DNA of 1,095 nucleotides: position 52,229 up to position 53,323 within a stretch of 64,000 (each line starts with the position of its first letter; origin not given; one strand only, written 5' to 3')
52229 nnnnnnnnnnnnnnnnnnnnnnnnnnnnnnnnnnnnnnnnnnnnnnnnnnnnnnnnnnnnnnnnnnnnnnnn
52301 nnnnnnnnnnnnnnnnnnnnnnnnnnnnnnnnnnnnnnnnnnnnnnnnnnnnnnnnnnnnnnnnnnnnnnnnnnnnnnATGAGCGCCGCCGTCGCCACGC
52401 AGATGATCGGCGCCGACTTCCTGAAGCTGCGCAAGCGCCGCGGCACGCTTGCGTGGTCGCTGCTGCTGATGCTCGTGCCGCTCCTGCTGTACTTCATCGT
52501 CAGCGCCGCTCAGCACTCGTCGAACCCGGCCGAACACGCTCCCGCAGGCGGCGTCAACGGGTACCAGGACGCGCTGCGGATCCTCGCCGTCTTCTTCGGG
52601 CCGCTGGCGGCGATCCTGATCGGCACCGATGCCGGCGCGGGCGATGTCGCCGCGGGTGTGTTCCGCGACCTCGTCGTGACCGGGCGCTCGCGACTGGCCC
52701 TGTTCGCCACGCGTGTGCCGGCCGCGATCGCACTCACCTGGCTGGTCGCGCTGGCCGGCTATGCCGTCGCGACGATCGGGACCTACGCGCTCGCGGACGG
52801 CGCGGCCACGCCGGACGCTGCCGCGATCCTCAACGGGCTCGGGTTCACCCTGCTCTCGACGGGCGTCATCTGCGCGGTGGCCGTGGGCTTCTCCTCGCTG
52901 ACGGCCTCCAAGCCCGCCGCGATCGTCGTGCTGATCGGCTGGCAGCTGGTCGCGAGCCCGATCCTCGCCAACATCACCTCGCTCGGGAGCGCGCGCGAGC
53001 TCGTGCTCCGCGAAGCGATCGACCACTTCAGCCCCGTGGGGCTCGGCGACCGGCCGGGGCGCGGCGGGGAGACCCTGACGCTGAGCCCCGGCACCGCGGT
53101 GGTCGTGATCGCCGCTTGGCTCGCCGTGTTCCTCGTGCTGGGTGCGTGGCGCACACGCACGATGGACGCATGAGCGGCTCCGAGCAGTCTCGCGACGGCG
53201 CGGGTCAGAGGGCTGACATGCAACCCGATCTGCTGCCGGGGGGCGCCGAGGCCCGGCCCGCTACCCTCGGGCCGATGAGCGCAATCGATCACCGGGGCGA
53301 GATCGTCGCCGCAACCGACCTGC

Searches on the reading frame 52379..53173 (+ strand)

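Call 31: search_protein_families(library=pfam, proteins=[window:52379-53173:+], max_evalue=0.001)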
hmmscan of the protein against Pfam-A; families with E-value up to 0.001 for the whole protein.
window:52379-53173:+ (264 aa): 1 family
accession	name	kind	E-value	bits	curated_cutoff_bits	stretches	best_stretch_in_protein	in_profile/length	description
PF12679.13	ABC2_membrane_2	-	3e-07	30.4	27.2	1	10-263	4-282/283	ABC-2 family transporter protein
